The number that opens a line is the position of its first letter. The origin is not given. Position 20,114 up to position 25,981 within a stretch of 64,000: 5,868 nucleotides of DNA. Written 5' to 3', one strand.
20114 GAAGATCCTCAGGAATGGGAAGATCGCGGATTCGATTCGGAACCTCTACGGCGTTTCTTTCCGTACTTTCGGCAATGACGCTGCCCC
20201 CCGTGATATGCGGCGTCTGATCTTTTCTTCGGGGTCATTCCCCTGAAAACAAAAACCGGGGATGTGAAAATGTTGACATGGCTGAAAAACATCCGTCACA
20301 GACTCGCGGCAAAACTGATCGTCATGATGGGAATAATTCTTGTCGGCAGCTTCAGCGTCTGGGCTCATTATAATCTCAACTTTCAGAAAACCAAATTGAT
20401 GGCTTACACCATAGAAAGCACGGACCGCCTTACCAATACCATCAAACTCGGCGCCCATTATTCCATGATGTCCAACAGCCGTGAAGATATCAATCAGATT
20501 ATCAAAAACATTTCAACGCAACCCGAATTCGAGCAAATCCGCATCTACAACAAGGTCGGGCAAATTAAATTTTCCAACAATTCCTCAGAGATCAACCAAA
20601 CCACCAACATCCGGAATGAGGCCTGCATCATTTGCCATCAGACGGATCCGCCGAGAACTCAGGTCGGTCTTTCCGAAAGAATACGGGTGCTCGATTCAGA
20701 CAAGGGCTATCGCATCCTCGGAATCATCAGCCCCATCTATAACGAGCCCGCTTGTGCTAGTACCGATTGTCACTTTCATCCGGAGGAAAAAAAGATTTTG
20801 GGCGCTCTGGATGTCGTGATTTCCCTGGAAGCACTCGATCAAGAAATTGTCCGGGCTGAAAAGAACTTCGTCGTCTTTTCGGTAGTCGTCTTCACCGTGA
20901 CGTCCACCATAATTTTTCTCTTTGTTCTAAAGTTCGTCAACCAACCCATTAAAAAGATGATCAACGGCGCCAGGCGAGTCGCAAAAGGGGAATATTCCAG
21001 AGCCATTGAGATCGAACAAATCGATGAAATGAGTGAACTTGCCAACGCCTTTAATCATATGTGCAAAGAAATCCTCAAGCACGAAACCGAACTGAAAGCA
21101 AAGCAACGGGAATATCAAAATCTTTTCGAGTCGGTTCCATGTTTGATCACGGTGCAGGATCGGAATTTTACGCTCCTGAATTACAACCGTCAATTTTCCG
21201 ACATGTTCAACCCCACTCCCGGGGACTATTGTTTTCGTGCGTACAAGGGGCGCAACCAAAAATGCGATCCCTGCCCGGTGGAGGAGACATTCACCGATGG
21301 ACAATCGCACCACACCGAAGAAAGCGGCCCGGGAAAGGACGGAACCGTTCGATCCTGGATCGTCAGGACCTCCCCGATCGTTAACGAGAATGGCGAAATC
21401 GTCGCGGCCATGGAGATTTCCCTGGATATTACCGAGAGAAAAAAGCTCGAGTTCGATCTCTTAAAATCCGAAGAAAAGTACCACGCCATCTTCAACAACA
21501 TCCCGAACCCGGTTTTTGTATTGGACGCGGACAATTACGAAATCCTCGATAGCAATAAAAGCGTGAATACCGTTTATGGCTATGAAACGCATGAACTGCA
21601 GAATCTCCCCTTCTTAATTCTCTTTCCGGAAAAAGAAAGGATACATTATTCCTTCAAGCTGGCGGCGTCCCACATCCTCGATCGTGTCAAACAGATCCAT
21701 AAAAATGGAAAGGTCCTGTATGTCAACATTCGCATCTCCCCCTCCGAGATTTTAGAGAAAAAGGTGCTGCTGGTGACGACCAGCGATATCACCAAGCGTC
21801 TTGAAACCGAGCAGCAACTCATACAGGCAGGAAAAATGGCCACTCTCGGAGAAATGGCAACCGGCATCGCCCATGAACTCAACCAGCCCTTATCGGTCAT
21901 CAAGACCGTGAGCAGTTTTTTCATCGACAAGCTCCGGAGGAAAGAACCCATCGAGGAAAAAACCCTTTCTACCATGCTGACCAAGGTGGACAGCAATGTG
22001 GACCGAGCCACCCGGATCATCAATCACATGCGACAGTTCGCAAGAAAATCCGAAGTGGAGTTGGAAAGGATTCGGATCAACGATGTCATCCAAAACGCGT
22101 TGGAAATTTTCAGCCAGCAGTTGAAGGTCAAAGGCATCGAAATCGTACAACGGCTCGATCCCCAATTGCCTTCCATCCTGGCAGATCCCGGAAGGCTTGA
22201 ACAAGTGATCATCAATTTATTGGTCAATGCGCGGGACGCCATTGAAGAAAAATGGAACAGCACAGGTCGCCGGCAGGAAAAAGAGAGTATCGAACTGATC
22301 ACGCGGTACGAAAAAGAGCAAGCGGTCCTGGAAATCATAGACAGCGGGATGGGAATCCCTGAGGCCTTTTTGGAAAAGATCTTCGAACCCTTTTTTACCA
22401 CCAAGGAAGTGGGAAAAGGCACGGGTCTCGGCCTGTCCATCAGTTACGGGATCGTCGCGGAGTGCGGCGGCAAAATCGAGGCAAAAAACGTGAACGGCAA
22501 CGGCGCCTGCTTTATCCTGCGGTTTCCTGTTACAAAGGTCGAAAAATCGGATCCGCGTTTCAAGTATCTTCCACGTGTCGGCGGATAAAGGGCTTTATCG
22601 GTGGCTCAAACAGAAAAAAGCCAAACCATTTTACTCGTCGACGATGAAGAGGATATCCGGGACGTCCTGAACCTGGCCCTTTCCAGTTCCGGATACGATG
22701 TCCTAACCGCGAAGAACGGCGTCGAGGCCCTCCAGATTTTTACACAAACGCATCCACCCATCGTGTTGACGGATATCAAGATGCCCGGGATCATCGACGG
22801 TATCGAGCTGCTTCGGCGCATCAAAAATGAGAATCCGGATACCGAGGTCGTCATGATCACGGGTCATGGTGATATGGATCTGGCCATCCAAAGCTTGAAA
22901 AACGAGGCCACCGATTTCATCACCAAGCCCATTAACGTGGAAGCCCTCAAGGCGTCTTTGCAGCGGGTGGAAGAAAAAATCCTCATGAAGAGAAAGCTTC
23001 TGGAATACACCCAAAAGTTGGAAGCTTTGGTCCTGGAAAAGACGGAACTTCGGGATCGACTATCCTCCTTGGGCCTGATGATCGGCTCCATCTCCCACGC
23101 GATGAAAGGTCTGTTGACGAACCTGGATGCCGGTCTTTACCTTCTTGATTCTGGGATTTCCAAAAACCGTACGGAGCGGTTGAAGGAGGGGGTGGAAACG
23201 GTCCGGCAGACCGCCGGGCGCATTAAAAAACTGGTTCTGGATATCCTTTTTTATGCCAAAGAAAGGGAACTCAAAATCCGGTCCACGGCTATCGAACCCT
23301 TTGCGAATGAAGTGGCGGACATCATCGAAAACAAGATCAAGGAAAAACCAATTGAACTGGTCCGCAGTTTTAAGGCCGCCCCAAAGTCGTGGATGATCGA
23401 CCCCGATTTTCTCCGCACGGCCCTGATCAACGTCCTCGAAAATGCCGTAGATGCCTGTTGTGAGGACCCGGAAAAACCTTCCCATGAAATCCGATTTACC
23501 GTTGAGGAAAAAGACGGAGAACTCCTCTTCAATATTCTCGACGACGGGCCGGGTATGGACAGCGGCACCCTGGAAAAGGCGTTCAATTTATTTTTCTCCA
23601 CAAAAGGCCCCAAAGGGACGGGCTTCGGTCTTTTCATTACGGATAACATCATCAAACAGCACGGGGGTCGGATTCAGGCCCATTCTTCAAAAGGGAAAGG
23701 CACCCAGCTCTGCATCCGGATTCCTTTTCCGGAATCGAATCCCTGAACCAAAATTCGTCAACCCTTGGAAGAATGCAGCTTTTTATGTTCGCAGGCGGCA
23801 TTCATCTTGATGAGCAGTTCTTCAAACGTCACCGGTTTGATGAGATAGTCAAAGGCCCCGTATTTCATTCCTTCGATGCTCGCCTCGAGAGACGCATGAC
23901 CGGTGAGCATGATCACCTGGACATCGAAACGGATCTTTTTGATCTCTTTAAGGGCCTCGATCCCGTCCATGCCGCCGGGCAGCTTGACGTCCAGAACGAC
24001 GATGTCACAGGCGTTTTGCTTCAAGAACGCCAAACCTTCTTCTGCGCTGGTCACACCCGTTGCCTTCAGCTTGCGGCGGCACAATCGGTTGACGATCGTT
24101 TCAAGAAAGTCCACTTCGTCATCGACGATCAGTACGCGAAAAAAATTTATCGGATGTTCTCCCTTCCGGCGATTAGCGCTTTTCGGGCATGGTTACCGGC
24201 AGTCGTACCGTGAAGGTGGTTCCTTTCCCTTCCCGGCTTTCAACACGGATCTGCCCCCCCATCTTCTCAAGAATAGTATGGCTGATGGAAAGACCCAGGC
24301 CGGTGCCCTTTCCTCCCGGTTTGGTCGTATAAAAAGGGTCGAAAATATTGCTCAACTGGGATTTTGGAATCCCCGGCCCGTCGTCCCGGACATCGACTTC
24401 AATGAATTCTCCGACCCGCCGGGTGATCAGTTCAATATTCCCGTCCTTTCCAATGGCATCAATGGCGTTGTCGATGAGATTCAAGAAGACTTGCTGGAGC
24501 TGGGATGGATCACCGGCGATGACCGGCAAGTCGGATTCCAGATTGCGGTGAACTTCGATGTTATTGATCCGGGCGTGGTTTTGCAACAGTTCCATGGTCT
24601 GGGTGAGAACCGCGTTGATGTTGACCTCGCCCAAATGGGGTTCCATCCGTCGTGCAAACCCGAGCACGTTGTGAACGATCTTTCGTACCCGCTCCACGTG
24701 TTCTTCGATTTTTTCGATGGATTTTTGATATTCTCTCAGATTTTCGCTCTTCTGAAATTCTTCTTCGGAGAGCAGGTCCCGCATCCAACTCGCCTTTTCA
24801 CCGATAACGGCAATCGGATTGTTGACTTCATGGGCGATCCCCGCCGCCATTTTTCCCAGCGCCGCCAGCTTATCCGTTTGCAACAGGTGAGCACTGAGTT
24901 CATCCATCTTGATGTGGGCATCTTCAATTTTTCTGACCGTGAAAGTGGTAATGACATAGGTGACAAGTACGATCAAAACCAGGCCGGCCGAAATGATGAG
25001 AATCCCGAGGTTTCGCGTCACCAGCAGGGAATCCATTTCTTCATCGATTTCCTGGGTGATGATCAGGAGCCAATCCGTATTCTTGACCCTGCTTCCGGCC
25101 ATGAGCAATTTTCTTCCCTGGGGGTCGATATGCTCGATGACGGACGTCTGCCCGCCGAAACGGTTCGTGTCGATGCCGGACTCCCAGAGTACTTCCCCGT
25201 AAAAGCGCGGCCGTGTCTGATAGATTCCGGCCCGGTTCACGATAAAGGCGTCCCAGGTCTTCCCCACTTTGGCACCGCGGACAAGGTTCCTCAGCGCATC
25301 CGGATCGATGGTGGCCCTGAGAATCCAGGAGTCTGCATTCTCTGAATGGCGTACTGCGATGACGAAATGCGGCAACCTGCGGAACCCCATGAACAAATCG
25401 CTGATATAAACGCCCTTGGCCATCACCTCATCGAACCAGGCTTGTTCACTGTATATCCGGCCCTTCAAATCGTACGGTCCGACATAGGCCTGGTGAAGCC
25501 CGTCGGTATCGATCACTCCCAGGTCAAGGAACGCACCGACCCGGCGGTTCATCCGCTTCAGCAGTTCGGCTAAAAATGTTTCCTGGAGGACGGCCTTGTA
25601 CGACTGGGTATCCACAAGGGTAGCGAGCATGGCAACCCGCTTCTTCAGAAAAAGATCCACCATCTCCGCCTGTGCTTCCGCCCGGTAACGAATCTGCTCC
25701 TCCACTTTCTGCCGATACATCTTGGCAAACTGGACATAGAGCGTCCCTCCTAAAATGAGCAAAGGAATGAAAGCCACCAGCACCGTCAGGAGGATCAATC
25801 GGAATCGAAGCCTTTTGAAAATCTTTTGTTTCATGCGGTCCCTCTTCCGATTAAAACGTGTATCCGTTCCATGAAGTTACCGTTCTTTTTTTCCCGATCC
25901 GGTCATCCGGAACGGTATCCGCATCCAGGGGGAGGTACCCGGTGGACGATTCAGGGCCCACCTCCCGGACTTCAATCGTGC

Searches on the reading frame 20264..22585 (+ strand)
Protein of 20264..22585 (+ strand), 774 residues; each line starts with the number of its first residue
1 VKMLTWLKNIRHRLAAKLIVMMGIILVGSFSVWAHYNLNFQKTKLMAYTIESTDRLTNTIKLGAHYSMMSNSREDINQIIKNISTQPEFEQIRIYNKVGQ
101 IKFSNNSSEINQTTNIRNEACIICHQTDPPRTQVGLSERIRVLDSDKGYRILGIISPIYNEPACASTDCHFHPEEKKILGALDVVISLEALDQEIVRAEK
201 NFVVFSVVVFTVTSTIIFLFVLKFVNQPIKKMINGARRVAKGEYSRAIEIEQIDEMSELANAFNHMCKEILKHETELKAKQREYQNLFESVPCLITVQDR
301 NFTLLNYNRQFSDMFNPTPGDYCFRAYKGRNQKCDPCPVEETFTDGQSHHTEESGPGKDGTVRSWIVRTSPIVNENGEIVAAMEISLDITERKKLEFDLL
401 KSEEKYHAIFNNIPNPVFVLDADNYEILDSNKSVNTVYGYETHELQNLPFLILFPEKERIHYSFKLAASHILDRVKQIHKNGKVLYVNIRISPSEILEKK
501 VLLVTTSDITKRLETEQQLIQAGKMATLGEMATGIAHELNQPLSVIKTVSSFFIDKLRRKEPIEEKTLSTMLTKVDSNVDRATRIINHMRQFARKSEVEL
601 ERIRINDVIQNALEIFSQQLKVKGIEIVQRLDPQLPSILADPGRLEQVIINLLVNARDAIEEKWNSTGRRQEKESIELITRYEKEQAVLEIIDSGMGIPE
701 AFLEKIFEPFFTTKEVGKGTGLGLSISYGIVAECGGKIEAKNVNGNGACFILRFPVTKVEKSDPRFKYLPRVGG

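Call 5: search_protein_families(library=pfam, proteins=[window:20264-22585:+], max_evalue=0.0001)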
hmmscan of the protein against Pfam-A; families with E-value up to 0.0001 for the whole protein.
window:20264-22585:+ (774 aa): 7 families
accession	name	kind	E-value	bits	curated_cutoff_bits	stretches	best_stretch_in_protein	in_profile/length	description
PF02518.31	HATPase_c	-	6e-21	75.4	26.4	1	641-757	2-110/111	Histidine kinase-, DNA gyrase B-, and HSP90-like ATPase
PF13426.13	PAS_9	-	2.9e-13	50.4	27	1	414-511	1-103/103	PAS domain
PF08448.16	PAS_4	-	5.8e-13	49.5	23.1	1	288-393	1-109/110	PAS fold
PF00989.32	PAS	-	1.6e-12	47.8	22.6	1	404-460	1-56/113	PAS fold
PF13188.13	PAS_8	-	3.6e-10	39.8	21.8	1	404-456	1-49/65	PAS domain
PF00672.30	HAMP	-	1.8e-09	38.2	25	1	221-266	2-47/53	HAMP domain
PF00512.31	HisKA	-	5.7e-09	36.3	26.9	1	528-595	2-63/66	His Kinase A (phospho-acceptor) domain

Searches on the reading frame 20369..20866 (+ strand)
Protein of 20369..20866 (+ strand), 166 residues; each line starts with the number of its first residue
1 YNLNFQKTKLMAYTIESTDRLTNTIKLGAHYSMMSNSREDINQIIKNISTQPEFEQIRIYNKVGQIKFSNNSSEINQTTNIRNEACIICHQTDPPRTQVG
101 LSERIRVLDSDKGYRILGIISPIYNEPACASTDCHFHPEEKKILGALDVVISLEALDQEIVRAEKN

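Call 69: search_protein_families(library=pfam, proteins=[window:20369-20866:+], max_evalue=1)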
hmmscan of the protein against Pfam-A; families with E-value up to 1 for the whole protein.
seq(166 aa): 9 families
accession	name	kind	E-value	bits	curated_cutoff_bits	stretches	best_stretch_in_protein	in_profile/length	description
PF21563.3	Mcp40H-20_sensor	-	2.4e-06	28.3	27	1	32-154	10-112/112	Methyl-accepting chemotaxis sensory transducer, class 40H, sensor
PF18059.6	Csd3_N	-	0.0054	17.4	27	1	11-69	23-79/83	Csd3 N-terminal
PF02391.22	MoaE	-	0.011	16.3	23.4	1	24-90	42-105/114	MoaE protein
PF14252.11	DUF4347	-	0.063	13.5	24.6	1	14-71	7-66/164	Domain of unknown function (DUF4347)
PF22499.1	DUF6990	-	0.11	12.8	27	1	28-107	22-99/180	Family of unknown function (DUF6990)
PF13585.12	CHU_C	-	0.13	12.9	27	1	43-74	16-48/86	CHU_C Type IX secretion signal domain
PF21770.3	MgtC_SapB_C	-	0.19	12.7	27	1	8-57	26-75/77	MGTC/SAPB C-terminal domain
PF17398.7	NolB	-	0.21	12.5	25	1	93-132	38-74/153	Nodulation protein NolB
PF22678.1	Cytochrom_c_NrfB-like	-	0.45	11.5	27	0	67-94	21-44/89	Cytochrome c-type protein NrfB-like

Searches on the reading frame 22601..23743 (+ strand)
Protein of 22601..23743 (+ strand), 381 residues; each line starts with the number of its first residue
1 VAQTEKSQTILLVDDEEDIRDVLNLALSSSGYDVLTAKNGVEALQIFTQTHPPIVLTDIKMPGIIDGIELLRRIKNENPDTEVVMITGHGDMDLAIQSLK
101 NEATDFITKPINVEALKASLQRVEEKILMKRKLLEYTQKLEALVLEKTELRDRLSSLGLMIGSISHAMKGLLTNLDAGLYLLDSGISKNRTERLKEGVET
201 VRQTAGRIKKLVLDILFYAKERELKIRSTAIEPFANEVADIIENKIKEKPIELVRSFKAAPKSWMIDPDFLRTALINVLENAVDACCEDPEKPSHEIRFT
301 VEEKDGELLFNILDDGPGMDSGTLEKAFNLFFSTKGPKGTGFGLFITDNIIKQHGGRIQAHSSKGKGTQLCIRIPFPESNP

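Call 5: search_protein_families(library=pfam, proteins=[window:22601-23743:+], max_evalue=0.0001)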
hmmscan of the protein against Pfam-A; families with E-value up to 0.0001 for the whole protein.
window:22601-23743:+ (381 aa): 4 families
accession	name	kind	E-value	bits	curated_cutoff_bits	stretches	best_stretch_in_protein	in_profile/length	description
PF00072.30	Response_reg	-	1.2e-30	106.4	30.2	1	10-120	1-110/111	Response regulator receiver domain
PF02518.31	HATPase_c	-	1.8e-21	77.1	26.4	1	267-377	2-110/111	Histidine kinase-, DNA gyrase B-, and HSP90-like ATPase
PF14501.12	HATPase_c_5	-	6.6e-06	26.4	22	1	272-364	7-92/102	GHKL domain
PF23198.2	PDE8A_N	-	7.9e-06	26.3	29.6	1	3-87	5-90/147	PDE8A-like, N-terminal domain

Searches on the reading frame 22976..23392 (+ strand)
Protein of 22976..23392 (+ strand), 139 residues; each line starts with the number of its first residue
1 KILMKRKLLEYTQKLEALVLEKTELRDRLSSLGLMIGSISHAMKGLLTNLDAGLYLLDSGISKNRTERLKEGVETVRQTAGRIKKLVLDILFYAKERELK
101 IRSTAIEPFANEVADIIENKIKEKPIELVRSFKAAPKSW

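Call 69: search_protein_families(library=pfam, proteins=[window:22976-23392:+], max_evalue=1)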
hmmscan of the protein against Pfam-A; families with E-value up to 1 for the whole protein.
seq(139 aa): 3 families
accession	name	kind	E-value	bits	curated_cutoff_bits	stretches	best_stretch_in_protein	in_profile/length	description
PF00512.31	HisKA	-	0.00019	21.8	26.9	1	32-96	2-63/66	His Kinase A (phospho-acceptor) domain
PF21825.2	crAss001_48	-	0.0098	16.2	24.8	1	16-41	5-28/61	crAss001_48 related protein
PF05130.17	FlgN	-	0.036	14.9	30.5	1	12-86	36-107/147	FlgN protein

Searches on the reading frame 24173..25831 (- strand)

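Call 5: search_protein_families(library=pfam, proteins=[window:24173-25831:-], max_evalue=0.0001)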
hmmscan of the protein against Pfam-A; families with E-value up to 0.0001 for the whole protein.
window:24173-25831:- (552 aa): 4 families
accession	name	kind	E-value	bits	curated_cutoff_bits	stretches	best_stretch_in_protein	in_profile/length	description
PF02518.31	HATPase_c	-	7.1e-33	113.8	26.4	1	440-547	1-110/111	Histidine kinase-, DNA gyrase B-, and HSP90-like ATPase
PF02743.24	dCache_1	-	1.9e-13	50.9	45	1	38-258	2-239/240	Cache domain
PF00512.31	HisKA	-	3.4e-09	37.1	26.9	1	325-395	2-63/66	His Kinase A (phospho-acceptor) domain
PF13589.12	HATPase_c_3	-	8.5e-05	23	25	0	446-498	4-55/137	Histidine kinase-, DNA gyrase B-, and HSP90-like ATPase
